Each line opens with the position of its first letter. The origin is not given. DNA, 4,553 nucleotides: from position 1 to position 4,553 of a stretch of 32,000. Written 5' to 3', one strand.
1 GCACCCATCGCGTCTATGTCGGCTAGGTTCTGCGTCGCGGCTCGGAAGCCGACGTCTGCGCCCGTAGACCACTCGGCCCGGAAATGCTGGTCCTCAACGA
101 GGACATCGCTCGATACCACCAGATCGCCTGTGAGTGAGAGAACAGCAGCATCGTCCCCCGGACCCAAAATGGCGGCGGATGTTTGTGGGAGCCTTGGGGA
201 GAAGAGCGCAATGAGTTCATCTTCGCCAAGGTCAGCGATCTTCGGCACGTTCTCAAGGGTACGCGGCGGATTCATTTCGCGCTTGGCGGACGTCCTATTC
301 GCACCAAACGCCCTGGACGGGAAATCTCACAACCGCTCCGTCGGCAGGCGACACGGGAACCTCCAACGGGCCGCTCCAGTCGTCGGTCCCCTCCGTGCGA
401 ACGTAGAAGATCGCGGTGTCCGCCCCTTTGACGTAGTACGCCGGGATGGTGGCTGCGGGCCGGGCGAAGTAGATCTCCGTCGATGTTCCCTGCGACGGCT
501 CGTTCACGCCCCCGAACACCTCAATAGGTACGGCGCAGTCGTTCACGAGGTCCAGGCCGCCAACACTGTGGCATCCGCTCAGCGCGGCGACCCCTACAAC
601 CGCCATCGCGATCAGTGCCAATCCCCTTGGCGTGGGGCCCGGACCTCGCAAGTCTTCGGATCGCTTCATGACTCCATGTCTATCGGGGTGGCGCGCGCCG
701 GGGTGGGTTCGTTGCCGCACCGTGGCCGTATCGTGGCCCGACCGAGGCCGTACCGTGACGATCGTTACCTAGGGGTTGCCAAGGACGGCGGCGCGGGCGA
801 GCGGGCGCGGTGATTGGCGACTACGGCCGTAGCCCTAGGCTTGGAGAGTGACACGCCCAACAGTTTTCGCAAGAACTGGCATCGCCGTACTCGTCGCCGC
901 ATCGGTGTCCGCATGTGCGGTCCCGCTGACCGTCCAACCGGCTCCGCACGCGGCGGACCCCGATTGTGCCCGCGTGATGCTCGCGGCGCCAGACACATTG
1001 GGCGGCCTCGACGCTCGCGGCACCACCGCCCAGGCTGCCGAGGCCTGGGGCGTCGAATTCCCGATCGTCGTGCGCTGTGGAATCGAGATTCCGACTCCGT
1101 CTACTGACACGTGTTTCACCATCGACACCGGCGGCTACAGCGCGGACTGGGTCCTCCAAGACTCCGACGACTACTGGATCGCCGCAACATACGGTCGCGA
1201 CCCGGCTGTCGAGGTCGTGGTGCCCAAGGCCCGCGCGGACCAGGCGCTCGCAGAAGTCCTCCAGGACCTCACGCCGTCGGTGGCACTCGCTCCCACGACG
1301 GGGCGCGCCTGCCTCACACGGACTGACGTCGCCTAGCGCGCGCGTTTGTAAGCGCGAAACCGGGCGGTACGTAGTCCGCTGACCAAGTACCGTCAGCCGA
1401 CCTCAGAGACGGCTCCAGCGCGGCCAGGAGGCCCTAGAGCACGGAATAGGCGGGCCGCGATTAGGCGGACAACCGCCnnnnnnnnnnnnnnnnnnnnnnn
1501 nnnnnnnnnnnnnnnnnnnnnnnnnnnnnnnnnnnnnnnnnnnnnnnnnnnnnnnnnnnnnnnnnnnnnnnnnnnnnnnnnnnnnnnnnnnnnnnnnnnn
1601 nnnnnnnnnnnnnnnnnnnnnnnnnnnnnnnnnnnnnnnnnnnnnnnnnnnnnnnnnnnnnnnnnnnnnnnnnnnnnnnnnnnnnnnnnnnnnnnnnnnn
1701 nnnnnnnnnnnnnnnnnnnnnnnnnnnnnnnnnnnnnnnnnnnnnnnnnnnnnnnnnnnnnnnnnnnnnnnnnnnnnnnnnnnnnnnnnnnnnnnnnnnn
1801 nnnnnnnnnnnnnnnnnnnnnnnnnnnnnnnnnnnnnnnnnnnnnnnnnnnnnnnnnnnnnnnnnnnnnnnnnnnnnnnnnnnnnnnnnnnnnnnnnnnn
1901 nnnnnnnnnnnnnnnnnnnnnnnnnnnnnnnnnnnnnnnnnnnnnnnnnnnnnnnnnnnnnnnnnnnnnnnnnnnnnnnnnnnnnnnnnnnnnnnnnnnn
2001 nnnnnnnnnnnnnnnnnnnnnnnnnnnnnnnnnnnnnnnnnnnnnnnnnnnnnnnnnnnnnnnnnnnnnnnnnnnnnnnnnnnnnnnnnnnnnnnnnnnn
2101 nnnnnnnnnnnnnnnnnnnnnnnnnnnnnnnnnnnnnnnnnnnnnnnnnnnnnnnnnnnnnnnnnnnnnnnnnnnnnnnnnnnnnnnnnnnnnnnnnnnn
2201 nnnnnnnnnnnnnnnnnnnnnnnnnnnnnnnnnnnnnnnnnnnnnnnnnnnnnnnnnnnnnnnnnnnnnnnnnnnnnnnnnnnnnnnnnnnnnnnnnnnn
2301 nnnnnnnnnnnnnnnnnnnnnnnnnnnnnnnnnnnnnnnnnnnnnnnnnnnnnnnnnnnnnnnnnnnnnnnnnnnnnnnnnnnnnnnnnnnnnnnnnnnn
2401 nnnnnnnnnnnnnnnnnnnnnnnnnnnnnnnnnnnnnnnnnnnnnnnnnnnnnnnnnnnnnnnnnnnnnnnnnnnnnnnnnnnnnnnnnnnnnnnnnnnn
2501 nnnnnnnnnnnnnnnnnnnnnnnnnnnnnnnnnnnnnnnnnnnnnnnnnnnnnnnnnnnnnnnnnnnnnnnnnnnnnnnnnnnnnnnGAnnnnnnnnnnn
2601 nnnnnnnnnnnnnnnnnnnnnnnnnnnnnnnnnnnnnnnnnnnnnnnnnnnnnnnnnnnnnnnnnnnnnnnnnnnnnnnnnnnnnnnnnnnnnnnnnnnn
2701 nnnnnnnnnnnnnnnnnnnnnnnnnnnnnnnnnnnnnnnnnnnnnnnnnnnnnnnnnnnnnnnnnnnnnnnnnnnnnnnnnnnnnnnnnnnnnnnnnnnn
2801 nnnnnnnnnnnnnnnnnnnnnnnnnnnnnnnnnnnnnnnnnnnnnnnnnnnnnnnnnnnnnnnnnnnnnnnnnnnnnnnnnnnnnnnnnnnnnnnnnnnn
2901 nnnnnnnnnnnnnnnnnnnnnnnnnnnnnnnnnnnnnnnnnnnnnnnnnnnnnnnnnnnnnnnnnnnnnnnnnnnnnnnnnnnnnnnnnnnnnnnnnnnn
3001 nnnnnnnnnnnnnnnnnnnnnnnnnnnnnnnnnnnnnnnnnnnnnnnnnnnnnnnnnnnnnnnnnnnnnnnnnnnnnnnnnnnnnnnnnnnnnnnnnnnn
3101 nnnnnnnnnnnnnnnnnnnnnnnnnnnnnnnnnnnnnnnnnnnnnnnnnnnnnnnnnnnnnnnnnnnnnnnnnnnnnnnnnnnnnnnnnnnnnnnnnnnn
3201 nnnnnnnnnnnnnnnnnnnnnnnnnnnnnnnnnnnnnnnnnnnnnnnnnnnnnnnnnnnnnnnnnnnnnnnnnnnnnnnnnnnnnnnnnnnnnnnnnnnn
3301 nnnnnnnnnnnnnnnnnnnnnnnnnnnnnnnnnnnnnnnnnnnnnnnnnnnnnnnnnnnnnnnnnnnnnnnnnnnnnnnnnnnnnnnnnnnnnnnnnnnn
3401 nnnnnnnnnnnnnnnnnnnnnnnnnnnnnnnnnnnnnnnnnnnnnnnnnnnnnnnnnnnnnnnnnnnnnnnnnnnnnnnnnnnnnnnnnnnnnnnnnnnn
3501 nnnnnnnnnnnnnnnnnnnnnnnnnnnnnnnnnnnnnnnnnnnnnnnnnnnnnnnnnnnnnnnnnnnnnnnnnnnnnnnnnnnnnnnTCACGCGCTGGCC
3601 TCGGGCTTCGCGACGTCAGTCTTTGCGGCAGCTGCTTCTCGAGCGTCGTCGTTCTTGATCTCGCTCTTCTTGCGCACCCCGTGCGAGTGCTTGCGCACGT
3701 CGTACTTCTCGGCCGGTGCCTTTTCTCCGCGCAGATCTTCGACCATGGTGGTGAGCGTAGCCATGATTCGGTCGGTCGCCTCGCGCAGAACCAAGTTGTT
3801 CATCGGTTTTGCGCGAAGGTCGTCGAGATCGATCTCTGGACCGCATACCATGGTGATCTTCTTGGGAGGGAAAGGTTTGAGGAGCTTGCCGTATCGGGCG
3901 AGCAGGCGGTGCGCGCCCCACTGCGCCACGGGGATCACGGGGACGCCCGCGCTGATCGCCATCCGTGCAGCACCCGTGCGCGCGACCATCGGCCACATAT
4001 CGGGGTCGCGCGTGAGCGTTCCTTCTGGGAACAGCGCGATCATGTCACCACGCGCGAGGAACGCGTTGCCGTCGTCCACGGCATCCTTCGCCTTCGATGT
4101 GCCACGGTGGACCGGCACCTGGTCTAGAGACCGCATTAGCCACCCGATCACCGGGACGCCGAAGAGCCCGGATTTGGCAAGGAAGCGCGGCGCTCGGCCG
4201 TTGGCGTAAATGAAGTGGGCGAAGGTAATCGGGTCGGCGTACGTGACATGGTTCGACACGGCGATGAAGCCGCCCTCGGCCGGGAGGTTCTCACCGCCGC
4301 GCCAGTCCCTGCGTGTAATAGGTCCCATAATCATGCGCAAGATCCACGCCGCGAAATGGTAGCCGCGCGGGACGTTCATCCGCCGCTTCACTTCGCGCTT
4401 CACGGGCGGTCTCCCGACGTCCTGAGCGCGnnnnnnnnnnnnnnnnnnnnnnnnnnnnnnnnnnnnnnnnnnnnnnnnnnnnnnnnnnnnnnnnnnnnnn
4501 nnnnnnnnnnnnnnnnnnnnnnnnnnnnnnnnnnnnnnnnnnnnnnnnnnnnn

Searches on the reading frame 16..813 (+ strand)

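Call 13: search_protein_families(library=pfam, proteins=[window:16-813:+], max_evalue=0.00001)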
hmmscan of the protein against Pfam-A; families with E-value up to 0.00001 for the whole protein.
window:16-813:+ (265 aa): 0 families

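Call 84: search_protein_families(library=pfam, proteins=[window:16-813:+], max_evalue=0.1)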
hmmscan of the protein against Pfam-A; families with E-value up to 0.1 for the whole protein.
window:16-813:+ (265 aa): 1 family
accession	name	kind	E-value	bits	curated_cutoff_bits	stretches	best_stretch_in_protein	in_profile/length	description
PF12467.13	CMV_1a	-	0.064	13.9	25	1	27-72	105-152/184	Cucumber mosaic virus 1a protein family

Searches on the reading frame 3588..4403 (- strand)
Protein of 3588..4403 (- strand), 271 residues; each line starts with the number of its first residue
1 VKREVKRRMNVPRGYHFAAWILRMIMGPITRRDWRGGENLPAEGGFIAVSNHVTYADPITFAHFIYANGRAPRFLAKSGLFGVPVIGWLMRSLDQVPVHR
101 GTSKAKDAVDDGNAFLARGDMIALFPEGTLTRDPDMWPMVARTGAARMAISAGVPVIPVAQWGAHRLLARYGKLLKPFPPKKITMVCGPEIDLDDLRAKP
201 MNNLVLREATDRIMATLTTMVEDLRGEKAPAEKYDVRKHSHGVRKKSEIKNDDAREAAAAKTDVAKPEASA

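Call 13: search_protein_families(library=pfam, proteins=[window:3588-4403:-], max_evalue=0.00001)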
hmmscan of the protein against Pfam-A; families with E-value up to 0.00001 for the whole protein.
window:3588-4403:- (271 aa): 1 family
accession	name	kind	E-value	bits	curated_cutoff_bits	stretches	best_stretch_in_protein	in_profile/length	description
PF01553.26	Acyltransferase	-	1.7e-28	99.5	23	1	35-160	5-130/132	Acyltransferase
